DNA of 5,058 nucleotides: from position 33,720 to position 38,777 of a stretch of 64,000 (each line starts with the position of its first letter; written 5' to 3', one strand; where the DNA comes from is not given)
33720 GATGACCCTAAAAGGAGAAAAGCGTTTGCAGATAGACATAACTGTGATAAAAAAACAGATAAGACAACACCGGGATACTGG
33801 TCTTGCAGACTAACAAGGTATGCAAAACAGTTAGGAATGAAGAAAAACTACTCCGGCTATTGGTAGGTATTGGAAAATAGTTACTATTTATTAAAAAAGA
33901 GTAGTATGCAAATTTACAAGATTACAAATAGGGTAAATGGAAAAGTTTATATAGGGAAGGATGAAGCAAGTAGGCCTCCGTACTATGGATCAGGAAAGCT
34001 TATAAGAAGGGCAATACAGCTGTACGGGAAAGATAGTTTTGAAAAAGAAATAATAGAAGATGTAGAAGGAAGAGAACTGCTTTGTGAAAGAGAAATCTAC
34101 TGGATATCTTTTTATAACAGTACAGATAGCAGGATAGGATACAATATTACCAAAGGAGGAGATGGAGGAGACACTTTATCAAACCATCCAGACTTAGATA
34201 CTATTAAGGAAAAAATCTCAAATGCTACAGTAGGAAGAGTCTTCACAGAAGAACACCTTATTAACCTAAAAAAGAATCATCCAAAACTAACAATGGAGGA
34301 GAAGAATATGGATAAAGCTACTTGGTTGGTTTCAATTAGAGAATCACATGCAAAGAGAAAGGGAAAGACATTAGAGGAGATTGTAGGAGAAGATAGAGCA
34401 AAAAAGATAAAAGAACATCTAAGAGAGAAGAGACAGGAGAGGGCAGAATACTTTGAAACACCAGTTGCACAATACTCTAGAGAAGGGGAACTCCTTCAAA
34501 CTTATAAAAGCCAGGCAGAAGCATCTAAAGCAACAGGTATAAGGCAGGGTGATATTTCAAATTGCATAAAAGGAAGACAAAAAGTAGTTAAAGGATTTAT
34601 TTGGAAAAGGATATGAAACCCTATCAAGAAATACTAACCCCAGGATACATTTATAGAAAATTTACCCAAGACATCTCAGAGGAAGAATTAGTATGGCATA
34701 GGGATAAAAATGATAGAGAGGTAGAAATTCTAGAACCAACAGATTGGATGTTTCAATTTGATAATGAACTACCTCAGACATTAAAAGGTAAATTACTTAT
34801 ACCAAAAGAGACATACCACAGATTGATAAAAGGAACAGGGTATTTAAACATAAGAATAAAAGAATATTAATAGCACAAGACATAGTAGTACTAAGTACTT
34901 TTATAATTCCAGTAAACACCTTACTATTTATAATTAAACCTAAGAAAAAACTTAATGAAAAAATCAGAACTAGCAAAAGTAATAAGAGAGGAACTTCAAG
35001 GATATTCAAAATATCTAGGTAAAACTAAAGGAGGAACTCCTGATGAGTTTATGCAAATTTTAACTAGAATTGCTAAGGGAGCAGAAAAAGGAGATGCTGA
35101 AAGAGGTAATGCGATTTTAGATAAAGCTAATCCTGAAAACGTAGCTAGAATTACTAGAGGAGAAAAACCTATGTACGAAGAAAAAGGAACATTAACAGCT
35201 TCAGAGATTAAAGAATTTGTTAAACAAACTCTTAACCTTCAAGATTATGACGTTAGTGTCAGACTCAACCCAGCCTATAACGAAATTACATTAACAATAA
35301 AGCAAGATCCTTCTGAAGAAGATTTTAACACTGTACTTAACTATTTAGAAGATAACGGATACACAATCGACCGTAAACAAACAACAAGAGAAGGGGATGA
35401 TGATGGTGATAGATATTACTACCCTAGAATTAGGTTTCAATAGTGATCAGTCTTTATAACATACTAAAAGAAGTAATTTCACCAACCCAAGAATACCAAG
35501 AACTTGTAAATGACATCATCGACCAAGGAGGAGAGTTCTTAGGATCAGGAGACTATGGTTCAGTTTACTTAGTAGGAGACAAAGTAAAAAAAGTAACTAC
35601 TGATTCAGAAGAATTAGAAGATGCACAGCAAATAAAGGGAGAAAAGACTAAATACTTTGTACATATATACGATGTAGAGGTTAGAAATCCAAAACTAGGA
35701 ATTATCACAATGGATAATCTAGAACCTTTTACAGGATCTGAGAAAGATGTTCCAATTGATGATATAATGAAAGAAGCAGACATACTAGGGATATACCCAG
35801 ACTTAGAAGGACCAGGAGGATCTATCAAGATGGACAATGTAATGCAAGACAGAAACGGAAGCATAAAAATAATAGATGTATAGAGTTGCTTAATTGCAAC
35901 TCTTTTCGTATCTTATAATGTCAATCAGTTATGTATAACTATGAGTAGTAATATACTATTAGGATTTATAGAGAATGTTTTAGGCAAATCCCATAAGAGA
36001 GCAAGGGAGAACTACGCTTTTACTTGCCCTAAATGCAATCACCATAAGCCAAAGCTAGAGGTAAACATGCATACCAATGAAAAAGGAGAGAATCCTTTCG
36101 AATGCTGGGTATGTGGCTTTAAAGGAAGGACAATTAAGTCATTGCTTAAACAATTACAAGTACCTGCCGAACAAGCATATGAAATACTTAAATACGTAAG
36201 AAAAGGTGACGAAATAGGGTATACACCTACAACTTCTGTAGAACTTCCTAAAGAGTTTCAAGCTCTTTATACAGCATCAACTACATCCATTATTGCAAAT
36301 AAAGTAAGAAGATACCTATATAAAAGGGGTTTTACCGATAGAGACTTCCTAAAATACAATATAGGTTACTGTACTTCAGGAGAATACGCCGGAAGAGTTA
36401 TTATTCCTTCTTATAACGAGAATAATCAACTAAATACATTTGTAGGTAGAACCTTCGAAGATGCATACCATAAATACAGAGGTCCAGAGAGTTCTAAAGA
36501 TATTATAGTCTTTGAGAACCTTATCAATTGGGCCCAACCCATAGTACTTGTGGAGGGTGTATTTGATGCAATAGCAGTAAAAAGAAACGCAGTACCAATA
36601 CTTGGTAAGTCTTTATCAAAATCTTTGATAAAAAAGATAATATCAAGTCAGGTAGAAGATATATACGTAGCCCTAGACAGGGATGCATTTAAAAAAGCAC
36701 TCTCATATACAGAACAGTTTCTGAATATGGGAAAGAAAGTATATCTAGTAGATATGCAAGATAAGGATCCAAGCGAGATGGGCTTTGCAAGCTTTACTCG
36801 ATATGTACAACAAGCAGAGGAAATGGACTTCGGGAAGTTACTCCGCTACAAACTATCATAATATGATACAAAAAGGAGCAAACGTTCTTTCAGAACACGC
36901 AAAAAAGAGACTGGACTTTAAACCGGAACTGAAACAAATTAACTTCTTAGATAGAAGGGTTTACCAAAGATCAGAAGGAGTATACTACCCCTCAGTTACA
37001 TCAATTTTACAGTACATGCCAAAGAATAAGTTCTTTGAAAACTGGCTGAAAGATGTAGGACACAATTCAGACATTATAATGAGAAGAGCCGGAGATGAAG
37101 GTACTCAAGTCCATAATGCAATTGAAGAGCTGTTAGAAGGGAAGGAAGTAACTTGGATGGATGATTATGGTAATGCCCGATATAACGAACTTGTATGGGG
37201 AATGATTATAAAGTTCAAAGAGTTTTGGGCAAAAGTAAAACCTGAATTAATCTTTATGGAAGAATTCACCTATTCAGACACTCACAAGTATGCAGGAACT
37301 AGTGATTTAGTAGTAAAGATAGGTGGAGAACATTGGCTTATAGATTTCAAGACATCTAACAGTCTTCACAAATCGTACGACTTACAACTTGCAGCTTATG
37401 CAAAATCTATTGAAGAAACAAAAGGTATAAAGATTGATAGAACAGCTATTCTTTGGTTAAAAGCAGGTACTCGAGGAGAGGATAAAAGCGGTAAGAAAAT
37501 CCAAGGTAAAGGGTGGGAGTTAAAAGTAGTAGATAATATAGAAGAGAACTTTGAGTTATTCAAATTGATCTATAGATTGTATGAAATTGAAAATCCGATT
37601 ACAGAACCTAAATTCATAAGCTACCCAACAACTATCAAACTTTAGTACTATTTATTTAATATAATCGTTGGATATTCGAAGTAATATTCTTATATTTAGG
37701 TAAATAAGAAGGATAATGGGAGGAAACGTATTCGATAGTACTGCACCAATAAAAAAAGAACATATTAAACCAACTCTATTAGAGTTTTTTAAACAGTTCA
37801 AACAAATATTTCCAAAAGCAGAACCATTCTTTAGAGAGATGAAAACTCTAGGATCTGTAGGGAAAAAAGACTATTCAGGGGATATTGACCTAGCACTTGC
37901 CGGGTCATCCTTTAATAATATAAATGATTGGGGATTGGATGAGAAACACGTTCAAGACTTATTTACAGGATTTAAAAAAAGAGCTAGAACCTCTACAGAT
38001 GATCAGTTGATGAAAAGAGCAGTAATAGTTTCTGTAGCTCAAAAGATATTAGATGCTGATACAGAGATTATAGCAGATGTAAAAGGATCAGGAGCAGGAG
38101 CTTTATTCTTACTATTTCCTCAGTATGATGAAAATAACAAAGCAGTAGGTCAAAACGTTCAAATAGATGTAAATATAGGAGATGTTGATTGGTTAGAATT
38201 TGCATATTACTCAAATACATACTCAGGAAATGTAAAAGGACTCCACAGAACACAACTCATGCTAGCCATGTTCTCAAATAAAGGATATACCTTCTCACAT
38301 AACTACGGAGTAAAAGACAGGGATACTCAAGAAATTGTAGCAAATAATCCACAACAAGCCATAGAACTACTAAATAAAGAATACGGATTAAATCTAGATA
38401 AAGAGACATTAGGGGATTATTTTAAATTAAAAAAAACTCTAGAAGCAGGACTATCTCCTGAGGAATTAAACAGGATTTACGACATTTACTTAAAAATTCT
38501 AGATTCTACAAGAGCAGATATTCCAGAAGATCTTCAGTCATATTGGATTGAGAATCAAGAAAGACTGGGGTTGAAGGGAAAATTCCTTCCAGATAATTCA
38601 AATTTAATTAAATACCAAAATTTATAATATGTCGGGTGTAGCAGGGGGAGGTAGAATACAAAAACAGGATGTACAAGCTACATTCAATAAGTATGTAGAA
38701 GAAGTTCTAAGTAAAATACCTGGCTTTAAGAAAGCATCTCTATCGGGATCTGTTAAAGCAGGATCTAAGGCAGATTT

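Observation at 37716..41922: Cluster of two Pol-beta-fold nucleotidyltransferases, an NMNAT/NadD-like adenylyltransferase domain, two HExxH motifs and an NT5C nucleotidase: candidate nucleotide-signal or NAD-related counter-defence system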

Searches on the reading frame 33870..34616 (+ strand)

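Call 29: search_protein_families(library=pfam, proteins=[window:33870-34616:+], max_evalue=0.01)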
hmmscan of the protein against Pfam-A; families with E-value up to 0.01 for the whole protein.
window:33870-34616:+ (248 aa): 3 families
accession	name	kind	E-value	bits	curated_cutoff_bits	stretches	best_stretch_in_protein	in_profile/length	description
PF22083.2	I-HmuI_NUMOD-like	-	9.7e-07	28.7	27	1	210-245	10-45/46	DNA endonuclease I-HmuI-like, NUMOD-like domain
PF07453.19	NUMOD1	-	0.00012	22.6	22.8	1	197-233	1-37/37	NUMOD1 domain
PF19835.5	SegE_GIY-YIG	-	0.00048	20.8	25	0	38-76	60-98/123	Putative endonuclease segE, GIY-YIG domain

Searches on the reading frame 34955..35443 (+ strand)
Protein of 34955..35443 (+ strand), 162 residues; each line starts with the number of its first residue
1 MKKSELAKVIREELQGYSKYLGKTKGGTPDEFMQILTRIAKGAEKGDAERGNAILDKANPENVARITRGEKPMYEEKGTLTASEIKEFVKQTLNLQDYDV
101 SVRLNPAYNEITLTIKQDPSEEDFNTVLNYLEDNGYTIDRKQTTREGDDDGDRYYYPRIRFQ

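Call 29: search_protein_families(library=pfam, proteins=[window:34955-35443:+], max_evalue=0.01)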
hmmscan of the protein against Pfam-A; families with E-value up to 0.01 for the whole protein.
window:34955-35443:+ (162 aa): 1 family
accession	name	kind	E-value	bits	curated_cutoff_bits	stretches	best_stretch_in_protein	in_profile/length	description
PF11829.13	DUF3349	-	0.0027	18.9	28.3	1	79-139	33-93/94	Protein of unknown function (DUF3349)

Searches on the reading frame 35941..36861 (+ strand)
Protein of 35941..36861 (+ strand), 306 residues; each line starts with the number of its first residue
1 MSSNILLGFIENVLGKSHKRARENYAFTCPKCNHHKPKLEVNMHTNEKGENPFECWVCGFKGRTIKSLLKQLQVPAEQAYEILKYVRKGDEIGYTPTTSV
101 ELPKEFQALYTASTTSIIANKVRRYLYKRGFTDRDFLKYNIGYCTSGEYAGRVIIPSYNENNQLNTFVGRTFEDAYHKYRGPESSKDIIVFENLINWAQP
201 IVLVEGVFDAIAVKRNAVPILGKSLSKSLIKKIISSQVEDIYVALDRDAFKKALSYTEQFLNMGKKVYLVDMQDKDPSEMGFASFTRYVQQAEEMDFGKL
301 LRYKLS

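Call 3: search_protein_families(library=pfam, proteins=[window:35941-36861:+], max_evalue=1)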
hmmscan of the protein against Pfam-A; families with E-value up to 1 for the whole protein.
window:35941-36861:+ (306 aa): 11 families
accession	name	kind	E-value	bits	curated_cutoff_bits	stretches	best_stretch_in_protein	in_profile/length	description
PF08275.17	DNAG_N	-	3.2e-06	27.7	26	2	115-146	7-38/128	DNA primase catalytic core, N-terminal domain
PF13155.12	Toprim_2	-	0.00081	20.1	22.1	1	202-249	1-53/88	Toprim-like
PF05129.18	Zn_ribbon_Elf1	-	0.001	19.6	29.8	1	22-64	18-58/79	Transcription elongation factor Elf1 like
PF13362.12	Toprim_3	-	0.002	19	27.2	1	201-276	2-84/95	Toprim domain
PF01807.25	Zn_ribbon_DnaG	-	0.0043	17.3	24.9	1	19-81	26-83/98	CHC2 zinc finger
PF10058.14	Zn_ribbon_10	-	0.0084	16.3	24.2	1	13-60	9-52/54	ER junction formation factor lunapark, zinc ribbon finger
PF01751.28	Toprim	-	0.031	14.9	23.1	1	201-249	2-67/96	Toprim domain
PF13465.12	zf-H2C2_2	-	0.084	13.7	40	1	43-60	8-22/26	Zinc-finger double domain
PF16278.11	zf-C2HE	-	0.12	13.2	30.1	1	43-68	28-53/63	C2HE / C2H2 / C2HC zinc-binding finger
PF15909.11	zf-C2H2_8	-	0.14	13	30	1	43-79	57-93/98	C2H2-type zinc ribbon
PF24441.1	DUF7560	-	0.53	10.5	27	1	23-34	2-13/44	Family of unknown function (DUF7560)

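Call 4: search_protein_families(library=phrogs, proteins=[window:35941-36861:+], max_evalue=0.01)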
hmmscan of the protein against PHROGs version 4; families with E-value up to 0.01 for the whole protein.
window:35941-36861:+ (306 aa): 5 families
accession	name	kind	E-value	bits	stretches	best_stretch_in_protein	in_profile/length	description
phrog_47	-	DNA, RNA and nucleotide metabolism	8.4e-44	151.3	1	13-293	37-334/947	DNA primase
phrog_6444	-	DNA, RNA and nucleotide metabolism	1.7e-14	54.5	2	148-293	199-367/577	DNA primase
phrog_239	-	DNA, RNA and nucleotide metabolism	5.2e-08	33.3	1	18-280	34-295/801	DNA primase/helicase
phrog_849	-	DNA, RNA and nucleotide metabolism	4.8e-05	23.5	1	119-281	146-328/435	DNA primase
phrog_10675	-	unknown function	0.0018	19.4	1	26-92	5-67/98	-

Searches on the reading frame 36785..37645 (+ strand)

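Call 3: search_protein_families(library=pfam, proteins=[window:36785-37645:+], max_evalue=1)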
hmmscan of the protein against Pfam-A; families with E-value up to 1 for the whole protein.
window:36785-37645:+ (286 aa): 3 families
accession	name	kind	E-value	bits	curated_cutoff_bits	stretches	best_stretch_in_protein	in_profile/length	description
PF12705.13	PDDEXK_1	-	3.5e-05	24.3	22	1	111-227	70-189/247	PD-(D/E)XK nuclease superfamily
PF01930.23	Cas_Cas4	-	0.0059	17.1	22.7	1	171-225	54-106/160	Domain of unknown function DUF83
PF14063.11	DUF4254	-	0.12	12.6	27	1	200-227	63-90/144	Protein of unknown function (DUF4254)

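Call 4: search_protein_families(library=phrogs, proteins=[window:36785-37645:+], max_evalue=0.01)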
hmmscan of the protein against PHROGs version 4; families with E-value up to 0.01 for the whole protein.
window:36785-37645:+ (286 aa): 5 families
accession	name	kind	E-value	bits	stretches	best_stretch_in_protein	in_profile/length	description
phrog_298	-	DNA, RNA and nucleotide metabolism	4.2e-45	155.3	1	41-257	39-247/293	exonuclease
phrog_69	-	DNA, RNA and nucleotide metabolism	2.7e-06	27.7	1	102-221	120-258/501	exonuclease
phrog_466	-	DNA, RNA and nucleotide metabolism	2.3e-05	24.9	1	102-210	211-319/446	exonuclease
phrog_1218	-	DNA, RNA and nucleotide metabolism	4.7e-05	23.8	1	133-216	96-197/364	exonuclease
phrog_1706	-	DNA, RNA and nucleotide metabolism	0.00014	22.4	1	101-228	83-187/293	CRISPR/Cas system associated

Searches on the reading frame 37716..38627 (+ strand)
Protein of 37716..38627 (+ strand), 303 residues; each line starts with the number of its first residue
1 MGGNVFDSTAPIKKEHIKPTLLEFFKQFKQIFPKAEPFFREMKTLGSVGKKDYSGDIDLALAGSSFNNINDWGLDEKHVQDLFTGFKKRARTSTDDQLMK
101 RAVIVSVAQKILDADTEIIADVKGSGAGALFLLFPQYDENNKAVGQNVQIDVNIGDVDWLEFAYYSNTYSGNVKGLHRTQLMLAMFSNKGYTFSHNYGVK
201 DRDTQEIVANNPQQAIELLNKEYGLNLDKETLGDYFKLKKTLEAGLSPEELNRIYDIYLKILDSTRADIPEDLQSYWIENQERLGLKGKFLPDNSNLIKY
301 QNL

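Call 3: search_protein_families(library=pfam, proteins=[window:37716-38627:+], max_evalue=1)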
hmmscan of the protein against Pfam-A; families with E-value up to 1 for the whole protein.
window:37716-38627:+ (303 aa): 0 families

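Call 4: search_protein_families(library=phrogs, proteins=[window:37716-38627:+], max_evalue=0.01)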
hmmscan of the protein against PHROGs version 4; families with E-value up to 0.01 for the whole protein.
window:37716-38627:+ (303 aa): 0 families

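Call 12: search_protein_families(library=ncbifam, proteins=[window:37716-38627:+], max_evalue=1)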
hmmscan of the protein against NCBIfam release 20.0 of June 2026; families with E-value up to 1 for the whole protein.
window:37716-38627:+ (303 aa): 0 families

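Call 15: find_homologous_proteins(query=window:37716-38627:+)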
Query window:37716-38627:+ (303 aa): 1855 proteins with E <= 0.001 among 3111 candidates; the best 120 are listed.
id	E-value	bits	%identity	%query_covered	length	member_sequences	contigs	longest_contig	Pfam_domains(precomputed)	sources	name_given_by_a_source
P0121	1.7e-199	679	100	100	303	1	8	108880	-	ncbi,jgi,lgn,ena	jgi:hypothetical protein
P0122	6.6e-198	674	99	100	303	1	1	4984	-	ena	-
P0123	7.7e-198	674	99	100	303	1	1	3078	-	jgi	jgi:hypothetical protein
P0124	3.9e-181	619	90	99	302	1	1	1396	-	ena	-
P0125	1.5e-178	610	87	100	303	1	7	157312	-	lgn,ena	-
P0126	9.9e-176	601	87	100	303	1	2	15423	-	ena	-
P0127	6.8e-175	598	86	100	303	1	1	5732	-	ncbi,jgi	jgi:hypothetical protein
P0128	1.2e-174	597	86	100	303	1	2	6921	-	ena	-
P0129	1.6e-174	597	86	99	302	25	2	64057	-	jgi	jgi:hypothetical protein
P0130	3.5e-174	596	86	99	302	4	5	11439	-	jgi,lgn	-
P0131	4.7e-174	595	86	99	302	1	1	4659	-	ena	-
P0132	6.8e-174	595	86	99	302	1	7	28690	-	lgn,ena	-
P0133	7.1e-174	595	86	99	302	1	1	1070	-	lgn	-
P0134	1.2e-173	594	86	99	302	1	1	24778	-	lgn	-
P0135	1.9e-173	593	86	99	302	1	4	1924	-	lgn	-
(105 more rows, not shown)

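Call 18: search_solved_structures(query=A3, max_evalue=10, show_alignments=3)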
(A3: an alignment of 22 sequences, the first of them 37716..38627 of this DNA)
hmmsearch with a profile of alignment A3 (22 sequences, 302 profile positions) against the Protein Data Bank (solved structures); distinct sequences matched with E-value up to 10: 5.
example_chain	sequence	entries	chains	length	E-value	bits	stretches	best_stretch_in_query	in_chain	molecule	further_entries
4jgx_A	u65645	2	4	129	0.16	14.2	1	9-87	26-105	Fatty acid-binding protein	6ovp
3p3k_A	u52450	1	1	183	0.28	13.4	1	36-94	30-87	Translationally-controlled tumor protein homolog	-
2ip6_A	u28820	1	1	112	0.71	12.1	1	212-252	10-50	PapB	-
5epo_A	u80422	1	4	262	0.87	11.8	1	93-146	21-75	7-alpha-hydroxysteroid deydrogenase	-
5xso_A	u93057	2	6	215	1.6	10.9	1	237-292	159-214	Response regulator FixJ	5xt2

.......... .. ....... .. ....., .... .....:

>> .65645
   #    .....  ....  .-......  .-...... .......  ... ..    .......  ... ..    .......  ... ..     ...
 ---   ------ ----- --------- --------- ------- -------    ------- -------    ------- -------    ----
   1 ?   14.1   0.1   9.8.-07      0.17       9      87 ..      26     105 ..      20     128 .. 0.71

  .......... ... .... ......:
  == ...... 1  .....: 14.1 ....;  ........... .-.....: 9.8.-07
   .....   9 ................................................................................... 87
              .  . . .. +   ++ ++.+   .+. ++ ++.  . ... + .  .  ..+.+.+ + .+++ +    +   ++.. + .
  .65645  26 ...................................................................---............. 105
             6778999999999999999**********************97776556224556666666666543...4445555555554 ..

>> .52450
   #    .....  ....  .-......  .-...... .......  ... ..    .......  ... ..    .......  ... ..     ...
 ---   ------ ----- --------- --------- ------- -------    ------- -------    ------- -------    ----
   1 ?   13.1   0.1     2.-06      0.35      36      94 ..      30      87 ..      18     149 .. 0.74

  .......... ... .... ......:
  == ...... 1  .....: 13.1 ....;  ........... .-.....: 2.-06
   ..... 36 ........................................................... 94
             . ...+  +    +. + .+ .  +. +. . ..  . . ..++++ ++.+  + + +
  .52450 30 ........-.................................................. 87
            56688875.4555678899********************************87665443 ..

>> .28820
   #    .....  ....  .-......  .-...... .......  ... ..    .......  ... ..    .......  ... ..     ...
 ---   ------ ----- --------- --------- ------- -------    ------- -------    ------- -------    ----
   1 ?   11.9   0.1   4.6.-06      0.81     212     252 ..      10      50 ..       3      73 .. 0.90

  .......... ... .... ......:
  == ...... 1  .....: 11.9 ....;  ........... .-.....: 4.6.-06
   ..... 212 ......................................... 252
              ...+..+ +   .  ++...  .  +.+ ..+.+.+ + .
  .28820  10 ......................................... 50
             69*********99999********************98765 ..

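Call 25: predict_structure(alignment_id=A3)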
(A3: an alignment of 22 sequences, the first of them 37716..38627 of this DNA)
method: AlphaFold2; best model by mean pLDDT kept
length: 303 residues; sequences in the alignment: 22
mean_pLDDT: 73.4   pTM: 0.50
mean pLDDT of the five models: 73.4, 71.1, 69.8, 69.2, 65.3
residues with pLDDT >= 90: 41; 70-90: 156; 50-70: 66; < 50: 40
segments of 3 or more residues with pLDDT < 50: 1-6, 44-50, 62-66, 156-158, 160-171, 291-294, 301-303
pLDDT, mean of each block of 10 residues (from residue 1): 48 82 88 68 43 57 53 78 79 70 84 89 64 88 82 57 40 66 90 71 86 86 90 81 94 93 73 84 78 50 44
secondary structure, 60 per line:
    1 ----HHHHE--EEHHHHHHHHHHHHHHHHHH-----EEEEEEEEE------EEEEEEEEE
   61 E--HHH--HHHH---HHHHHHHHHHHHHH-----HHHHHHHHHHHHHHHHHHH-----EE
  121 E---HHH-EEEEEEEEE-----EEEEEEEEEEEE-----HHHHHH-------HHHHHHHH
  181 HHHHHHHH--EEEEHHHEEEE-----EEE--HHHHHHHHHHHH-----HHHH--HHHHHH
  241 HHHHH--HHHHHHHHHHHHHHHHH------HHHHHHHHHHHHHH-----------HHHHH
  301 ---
elements in order: H5-8 H14-31 E37-45 E52-61 H69-72 H76-89 H95-113 E119-121 E129-137 E143-154 H160-165 H173-188 E191-194 E198-201 E207-209 H212-223 H229-232 H235-245 H248-264 H271-284 H296-300

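Call 83: fold_search(model_id=the predicted structure, library=viral)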
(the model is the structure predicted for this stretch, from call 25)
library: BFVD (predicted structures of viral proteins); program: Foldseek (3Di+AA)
matches with E <= 10: 666; with E <= 0.001: 10
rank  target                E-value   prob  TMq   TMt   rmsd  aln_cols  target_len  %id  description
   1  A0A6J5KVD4            3.2e-26  1.00  0.42  0.40  19.9       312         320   43  Uncharacterized protein [uncultured Caudovirales phage]
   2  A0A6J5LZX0            5.7e-21  1.00  0.42  0.37  18.6       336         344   29  Uncharacterized protein [uncultured Caudovirales phage]
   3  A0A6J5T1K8            1.9e-08  1.00  0.28  0.13  16.6       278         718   20  Uncharacterized protein [uncultured Caudovirales phage]
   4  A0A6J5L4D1            7.2e-08  1.00  0.28  0.32  16.4       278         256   18  Uncharacterized protein [uncultured Caudovirales phage]
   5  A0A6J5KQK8            8.3e-07  1.00  0.27  0.17  18.8       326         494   20  Uncharacterized protein [uncultured Caudovirales phage]
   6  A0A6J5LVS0            4.1e-05  1.00  0.28  0.14  16.7       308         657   14  Uncharacterized protein [uncultured Caudovirales phage]
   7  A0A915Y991            4.9e-05  0.99  0.23  0.28  17.4       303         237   18  (no name in the UniProt tables at hand)
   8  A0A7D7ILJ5            1.2e-04  0.98  0.26  0.14  15.3       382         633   11  (no name in the UniProt tables at hand)
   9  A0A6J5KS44            1.6e-04  0.99  0.22  0.24  17.9       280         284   11  Uncharacterized protein [uncultured Caudovirales phage]
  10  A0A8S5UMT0            1.6e-04  0.99  0.23  0.22  19.0       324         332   13  DNA polymerase-like protein [Myoviridae sp. ctCo31]
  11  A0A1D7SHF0            5.5e-03  0.35  0.14  0.09  17.2       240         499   12  Uncharacterized protein [Cyanophage S-RIM44]
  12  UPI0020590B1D         5.8e-03  0.80  0.27  0.26  19.0       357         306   14  (no name look-up for this kind of identifier)
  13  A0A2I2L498            5.7e-02  0.12  0.16  0.14  23.1       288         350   11  Uncharacterized protein [Orpheovirus IHUMI-LCC2]
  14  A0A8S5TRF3            6.0e-02  0.16  0.12  0.25  21.0       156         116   13  Uncharacterized protein [Siphoviridae sp. ctss15]
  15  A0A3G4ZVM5            7.6e-02  0.08  0.13  0.12  22.4       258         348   13  C2H2-type domain-containing protein [Edafosvirus sp.]
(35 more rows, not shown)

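Call 92: search_protein_families(library=padloc, proteins=[window:37716-38627:+], max_evalue=0.1)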
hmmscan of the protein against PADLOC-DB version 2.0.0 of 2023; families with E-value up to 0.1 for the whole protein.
window:37716-38627:+ (303 aa): 0 families
